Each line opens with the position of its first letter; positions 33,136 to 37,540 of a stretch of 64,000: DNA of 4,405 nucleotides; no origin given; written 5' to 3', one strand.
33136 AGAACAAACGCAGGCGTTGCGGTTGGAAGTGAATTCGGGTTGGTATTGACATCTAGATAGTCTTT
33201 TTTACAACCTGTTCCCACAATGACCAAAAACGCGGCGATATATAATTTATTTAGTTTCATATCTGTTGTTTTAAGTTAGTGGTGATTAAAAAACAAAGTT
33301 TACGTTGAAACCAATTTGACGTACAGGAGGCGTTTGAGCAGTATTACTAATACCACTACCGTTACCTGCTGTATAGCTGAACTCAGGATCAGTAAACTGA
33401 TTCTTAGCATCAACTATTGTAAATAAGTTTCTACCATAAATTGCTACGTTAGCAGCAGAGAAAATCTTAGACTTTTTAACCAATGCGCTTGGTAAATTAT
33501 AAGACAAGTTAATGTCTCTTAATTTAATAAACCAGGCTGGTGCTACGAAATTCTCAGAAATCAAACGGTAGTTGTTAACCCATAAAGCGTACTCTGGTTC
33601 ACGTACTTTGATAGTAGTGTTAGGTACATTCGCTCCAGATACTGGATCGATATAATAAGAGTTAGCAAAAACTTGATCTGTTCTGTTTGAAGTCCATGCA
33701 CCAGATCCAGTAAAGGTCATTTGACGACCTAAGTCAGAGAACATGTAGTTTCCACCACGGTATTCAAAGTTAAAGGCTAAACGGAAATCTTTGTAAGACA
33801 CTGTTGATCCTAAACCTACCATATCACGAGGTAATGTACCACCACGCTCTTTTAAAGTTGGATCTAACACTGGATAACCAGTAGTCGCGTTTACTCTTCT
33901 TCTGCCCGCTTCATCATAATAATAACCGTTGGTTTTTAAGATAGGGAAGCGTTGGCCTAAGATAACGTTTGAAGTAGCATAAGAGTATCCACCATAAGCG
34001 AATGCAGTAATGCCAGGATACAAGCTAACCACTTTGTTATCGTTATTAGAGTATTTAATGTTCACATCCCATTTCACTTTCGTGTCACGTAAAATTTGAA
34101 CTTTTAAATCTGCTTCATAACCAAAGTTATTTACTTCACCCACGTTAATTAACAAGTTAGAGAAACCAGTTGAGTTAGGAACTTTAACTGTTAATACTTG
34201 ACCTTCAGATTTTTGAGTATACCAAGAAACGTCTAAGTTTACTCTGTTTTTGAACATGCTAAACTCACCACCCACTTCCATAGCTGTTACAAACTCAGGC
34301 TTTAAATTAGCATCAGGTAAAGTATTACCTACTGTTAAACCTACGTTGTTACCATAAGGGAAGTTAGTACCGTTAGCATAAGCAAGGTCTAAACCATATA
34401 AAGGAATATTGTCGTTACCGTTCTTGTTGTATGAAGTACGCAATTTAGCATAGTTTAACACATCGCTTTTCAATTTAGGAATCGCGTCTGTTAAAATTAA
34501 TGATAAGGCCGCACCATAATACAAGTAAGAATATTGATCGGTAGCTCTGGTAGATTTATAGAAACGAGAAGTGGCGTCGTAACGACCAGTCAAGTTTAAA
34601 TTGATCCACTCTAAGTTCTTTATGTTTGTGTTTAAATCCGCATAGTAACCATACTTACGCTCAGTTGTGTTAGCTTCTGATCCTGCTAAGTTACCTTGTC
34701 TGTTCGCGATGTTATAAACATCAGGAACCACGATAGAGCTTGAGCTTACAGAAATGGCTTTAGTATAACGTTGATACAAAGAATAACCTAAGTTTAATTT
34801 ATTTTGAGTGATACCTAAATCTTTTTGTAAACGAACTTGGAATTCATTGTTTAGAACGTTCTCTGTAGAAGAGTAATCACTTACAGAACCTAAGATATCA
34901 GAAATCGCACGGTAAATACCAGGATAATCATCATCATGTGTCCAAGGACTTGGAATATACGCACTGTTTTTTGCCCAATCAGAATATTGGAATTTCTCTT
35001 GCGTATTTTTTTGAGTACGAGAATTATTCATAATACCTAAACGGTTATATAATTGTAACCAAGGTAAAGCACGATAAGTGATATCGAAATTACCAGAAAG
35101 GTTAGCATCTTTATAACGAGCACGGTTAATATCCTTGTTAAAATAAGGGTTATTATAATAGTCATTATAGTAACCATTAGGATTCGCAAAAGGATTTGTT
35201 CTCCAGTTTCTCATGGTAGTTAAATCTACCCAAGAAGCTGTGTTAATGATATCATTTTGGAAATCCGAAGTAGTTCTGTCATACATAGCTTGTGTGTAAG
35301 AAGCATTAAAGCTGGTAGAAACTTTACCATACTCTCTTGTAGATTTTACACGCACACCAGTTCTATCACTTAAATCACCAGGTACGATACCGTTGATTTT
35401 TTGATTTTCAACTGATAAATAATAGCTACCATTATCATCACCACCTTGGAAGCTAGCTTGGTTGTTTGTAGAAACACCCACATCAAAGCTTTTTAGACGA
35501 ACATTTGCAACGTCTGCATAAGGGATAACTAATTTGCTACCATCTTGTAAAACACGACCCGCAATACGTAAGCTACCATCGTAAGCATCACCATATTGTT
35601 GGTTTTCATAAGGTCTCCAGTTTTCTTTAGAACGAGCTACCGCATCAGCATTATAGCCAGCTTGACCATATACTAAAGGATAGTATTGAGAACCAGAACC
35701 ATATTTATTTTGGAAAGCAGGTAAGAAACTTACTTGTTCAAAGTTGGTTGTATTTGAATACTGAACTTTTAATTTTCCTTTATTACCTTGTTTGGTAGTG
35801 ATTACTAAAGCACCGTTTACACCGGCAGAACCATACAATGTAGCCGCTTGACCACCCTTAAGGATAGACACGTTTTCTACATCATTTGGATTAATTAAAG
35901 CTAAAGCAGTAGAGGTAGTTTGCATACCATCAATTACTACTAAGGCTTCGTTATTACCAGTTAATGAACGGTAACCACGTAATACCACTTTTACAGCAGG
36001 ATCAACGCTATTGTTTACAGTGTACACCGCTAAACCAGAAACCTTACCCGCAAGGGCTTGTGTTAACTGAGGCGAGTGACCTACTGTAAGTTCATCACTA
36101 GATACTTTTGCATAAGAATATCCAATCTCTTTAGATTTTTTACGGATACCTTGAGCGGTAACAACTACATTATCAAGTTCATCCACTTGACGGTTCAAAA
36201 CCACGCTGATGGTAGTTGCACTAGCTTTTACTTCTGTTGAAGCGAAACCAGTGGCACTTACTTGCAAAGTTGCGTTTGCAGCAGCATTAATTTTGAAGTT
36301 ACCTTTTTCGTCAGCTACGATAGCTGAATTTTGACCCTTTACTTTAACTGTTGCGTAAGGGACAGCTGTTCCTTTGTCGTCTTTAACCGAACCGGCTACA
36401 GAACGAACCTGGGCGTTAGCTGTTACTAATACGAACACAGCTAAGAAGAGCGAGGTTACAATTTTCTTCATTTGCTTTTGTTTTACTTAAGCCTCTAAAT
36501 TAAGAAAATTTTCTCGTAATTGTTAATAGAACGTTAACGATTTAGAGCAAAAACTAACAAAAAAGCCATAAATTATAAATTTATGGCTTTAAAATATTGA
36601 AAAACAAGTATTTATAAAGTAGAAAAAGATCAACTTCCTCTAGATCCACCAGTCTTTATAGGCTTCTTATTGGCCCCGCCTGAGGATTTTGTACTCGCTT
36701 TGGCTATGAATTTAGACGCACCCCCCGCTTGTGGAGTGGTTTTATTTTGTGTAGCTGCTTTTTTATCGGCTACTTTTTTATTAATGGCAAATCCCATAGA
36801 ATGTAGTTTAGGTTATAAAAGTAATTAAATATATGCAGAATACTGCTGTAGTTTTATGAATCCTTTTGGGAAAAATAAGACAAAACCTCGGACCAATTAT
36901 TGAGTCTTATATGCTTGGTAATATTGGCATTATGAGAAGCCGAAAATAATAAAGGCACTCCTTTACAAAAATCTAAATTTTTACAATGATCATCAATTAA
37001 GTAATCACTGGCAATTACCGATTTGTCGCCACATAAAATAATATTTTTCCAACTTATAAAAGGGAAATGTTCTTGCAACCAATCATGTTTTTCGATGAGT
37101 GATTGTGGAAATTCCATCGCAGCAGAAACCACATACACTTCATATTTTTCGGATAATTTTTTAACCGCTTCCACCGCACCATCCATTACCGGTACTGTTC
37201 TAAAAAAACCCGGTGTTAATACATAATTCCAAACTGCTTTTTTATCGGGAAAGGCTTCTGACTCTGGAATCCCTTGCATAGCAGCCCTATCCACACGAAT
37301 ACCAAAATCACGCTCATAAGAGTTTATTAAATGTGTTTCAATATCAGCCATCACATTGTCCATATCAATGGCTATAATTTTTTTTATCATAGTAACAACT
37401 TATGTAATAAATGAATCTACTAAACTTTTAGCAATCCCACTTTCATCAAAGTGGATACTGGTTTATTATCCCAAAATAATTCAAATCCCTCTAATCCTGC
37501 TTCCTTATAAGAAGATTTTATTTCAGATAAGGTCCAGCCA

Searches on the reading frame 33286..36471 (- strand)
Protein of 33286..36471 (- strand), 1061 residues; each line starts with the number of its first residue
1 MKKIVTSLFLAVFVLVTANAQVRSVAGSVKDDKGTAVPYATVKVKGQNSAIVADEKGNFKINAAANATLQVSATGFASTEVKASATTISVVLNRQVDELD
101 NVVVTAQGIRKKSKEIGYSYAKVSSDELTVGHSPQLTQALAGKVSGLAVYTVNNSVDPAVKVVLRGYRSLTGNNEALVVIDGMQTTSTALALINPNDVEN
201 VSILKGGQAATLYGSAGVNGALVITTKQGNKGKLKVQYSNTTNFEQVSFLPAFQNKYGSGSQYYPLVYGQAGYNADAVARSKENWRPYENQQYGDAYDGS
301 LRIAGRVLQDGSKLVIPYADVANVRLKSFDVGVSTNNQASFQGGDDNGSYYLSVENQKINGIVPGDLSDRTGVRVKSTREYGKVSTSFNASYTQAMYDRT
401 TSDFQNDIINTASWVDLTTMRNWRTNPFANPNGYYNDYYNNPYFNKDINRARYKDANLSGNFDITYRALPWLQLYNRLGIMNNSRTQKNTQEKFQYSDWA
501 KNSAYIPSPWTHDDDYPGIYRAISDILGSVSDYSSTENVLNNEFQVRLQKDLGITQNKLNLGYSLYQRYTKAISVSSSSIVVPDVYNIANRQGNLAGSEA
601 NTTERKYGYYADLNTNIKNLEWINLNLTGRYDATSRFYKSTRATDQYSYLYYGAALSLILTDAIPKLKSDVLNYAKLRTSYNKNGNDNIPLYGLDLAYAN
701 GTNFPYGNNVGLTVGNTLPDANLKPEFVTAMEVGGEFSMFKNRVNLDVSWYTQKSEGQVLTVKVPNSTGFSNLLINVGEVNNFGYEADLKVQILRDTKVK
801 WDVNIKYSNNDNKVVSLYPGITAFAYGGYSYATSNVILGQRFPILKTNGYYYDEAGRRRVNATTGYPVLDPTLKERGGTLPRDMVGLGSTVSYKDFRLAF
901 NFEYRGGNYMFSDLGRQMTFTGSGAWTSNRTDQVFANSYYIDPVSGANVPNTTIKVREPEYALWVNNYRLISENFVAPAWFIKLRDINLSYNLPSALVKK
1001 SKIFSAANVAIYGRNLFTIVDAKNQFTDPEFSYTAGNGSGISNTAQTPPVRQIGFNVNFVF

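Call 9: search_protein_families(library=pfam, proteins=[window:33286-36471:-])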
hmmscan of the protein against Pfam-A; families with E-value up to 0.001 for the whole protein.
window:33286-36471:- (1061 aa): 4 families
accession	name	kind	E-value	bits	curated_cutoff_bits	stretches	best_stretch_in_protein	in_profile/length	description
PF07715.20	Plug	-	1.5e-13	51.6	23.9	1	114-221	3-107/107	TonB-dependent Receptor Plug Domain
PF13715.12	CarbopepD_reg_2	-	2.6e-13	50.3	32.2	1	26-104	2-88/88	CarboxypepD_reg-like domain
PF00593.30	TonB_dep_Rec_b-barrel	-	6.6e-10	39.9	27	1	420-943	21-408/436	TonB dependent receptor-like, beta-barrel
PF13620.12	CarboxypepD_reg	-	7.9e-10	39.4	32.3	1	24-82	1-65/82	Carboxypeptidase regulatory-like domain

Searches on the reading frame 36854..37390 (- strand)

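Call 8: search_protein_families(library=pfam, proteins=[window:36854-37390:-])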
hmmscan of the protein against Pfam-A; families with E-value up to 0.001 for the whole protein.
window:36854-37390:- (178 aa): 1 family
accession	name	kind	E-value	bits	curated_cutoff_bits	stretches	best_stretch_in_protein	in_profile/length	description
PF06941.18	NT5C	-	1.7e-39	136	24.8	1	4-170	2-171/180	5' nucleotidase, deoxy (Pyrimidine), cytosolic type C protein (NT5C)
